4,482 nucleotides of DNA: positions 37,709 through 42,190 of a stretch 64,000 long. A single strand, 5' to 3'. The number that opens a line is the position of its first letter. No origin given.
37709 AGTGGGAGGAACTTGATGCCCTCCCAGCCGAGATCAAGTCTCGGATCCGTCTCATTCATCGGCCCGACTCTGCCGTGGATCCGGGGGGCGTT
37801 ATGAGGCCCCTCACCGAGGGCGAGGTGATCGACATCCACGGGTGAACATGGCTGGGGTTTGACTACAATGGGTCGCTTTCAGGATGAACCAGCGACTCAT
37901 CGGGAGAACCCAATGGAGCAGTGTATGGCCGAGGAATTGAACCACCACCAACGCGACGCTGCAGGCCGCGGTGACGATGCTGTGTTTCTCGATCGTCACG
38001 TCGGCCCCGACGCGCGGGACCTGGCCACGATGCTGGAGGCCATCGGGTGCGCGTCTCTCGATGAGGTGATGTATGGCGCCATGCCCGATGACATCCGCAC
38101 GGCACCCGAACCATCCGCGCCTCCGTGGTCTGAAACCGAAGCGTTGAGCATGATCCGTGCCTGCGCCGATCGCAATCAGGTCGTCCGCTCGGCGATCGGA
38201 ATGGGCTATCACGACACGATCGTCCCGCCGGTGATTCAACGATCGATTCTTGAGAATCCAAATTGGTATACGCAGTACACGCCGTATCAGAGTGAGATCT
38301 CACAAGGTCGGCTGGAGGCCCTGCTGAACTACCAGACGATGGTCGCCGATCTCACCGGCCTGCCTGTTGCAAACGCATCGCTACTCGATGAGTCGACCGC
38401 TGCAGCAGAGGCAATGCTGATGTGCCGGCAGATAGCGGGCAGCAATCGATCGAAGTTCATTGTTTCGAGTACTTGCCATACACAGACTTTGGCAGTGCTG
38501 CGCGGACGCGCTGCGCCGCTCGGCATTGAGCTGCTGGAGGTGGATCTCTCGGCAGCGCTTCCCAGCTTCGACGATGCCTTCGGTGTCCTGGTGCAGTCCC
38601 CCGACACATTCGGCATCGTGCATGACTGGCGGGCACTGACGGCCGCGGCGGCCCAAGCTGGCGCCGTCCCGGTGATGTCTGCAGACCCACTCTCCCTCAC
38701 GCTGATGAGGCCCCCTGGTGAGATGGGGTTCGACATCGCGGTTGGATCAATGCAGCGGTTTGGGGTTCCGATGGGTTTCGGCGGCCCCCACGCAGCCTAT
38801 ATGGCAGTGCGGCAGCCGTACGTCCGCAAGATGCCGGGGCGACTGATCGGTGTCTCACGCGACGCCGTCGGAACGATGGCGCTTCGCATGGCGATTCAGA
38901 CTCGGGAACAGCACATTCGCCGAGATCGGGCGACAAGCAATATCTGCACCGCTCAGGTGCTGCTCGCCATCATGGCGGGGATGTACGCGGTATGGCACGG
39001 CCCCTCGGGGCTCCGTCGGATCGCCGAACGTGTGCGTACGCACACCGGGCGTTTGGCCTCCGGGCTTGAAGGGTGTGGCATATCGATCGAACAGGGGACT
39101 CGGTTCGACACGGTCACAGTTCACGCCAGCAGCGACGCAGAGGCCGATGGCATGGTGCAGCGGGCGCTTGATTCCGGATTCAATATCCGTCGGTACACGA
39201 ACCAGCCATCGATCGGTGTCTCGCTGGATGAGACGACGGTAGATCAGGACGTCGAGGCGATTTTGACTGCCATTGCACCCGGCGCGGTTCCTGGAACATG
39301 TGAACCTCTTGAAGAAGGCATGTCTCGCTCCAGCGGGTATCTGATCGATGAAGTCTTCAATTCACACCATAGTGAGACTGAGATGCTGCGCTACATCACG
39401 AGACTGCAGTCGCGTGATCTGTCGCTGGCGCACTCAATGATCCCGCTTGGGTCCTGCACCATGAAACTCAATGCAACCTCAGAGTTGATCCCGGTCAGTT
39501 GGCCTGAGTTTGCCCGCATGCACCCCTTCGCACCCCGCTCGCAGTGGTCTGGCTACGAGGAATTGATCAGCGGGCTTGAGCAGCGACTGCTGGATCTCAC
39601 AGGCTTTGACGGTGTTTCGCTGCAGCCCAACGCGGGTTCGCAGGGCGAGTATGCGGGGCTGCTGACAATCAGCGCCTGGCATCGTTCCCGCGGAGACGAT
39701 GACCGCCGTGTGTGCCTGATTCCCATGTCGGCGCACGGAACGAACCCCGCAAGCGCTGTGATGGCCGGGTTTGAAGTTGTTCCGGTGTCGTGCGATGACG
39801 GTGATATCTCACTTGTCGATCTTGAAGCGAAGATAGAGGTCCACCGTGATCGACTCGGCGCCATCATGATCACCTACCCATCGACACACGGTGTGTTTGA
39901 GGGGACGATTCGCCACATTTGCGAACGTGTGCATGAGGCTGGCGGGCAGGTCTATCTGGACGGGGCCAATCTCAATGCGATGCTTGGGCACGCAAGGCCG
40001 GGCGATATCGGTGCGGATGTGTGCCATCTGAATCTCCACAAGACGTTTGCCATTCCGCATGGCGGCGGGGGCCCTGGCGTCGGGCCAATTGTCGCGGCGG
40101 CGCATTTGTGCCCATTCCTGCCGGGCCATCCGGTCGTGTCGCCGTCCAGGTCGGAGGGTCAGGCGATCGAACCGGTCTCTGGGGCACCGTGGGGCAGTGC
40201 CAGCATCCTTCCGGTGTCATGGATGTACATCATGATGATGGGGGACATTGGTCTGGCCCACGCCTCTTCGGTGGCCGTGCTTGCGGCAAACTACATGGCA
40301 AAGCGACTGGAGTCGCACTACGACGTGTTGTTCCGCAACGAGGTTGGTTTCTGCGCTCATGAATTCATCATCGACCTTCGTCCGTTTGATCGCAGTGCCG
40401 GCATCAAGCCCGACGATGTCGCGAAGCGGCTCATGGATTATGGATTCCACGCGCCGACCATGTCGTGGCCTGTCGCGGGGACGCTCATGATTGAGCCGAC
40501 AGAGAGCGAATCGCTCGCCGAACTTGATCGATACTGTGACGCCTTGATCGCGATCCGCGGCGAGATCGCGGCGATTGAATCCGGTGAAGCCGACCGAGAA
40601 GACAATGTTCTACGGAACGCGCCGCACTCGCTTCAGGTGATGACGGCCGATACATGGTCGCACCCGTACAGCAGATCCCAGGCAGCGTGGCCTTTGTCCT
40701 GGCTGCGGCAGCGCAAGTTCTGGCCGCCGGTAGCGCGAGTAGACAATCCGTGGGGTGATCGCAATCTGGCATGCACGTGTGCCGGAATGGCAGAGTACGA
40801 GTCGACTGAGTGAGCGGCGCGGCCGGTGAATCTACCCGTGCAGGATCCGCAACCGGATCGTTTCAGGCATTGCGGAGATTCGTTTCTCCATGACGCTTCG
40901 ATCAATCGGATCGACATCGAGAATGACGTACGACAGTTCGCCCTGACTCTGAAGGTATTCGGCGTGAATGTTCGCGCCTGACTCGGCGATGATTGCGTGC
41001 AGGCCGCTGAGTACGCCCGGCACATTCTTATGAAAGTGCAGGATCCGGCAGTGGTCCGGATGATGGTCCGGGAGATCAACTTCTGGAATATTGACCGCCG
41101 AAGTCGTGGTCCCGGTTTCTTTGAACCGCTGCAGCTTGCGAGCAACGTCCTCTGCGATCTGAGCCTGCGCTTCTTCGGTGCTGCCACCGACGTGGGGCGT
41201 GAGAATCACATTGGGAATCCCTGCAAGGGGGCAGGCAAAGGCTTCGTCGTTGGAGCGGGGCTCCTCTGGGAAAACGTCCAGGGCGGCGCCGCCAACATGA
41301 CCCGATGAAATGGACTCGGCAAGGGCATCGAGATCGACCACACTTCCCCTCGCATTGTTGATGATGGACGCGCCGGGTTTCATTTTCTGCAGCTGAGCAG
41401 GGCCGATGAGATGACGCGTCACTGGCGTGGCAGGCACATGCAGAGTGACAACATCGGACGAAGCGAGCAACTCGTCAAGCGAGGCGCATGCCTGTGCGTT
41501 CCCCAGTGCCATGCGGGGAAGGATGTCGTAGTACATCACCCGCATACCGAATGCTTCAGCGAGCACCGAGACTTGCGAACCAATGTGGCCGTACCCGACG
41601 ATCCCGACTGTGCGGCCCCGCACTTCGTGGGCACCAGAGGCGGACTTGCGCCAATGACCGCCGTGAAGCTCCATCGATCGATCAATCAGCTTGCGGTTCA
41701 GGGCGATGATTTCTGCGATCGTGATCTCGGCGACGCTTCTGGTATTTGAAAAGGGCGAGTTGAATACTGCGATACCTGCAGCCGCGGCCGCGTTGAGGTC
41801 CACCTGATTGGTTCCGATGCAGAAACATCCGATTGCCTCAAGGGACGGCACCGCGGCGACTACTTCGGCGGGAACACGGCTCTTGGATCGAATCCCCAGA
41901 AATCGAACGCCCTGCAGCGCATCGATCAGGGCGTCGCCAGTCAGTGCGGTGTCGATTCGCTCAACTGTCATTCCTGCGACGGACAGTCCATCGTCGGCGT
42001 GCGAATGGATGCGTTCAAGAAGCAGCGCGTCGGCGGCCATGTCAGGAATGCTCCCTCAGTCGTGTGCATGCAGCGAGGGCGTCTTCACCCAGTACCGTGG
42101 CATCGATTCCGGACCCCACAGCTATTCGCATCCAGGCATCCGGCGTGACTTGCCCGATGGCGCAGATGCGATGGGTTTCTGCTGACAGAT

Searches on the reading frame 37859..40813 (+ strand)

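Call 30: search_protein_families(library=pfam, proteins=[window:37859-40813:+], max_evalue=0.00001)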
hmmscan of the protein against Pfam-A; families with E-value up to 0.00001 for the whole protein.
window:37859-40813:+ (984 aa): 2 families
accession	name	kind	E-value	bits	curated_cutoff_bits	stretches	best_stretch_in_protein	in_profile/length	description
PF02347.22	GDC-P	-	8.4e-174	578.9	26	1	45-470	1-427/429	Glycine cleavage system P-protein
PF21478.3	GcvP2_C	-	1.7e-58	196.3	27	1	802-923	1-122/122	Glycine dehydrogenase, C-terminal domain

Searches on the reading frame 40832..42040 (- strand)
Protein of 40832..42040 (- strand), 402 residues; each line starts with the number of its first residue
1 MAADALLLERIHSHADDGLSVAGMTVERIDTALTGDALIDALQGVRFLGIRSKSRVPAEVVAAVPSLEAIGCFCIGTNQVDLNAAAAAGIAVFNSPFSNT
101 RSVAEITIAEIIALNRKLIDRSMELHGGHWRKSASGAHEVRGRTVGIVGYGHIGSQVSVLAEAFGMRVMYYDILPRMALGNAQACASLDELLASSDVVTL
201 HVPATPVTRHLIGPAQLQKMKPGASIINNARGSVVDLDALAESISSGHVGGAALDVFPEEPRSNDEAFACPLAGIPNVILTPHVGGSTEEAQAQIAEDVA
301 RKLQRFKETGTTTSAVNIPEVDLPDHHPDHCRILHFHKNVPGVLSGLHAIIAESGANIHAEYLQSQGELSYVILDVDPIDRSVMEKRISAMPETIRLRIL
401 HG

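Call 30: search_protein_families(library=pfam, proteins=[window:40832-42040:-], max_evalue=0.00001)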
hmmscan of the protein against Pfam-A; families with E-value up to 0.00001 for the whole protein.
window:40832-42040:- (402 aa): 3 families
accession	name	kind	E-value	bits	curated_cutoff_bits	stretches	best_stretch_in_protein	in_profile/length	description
PF02826.25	2-Hacid_dh_C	-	2.6e-54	183.7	25.1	1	109-285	2-178/178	D-isomer specific 2-hydroxyacid dehydrogenase, NAD binding domain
PF00389.36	2-Hacid_dh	-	1.6e-30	105.9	24.6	1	9-317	5-134/134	D-isomer specific 2-hydroxyacid dehydrogenase, catalytic domain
PF22629.2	ACT_AHAS_ss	-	7.9e-09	36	27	1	333-396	1-67/67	AHAS small subunit-like ACT domain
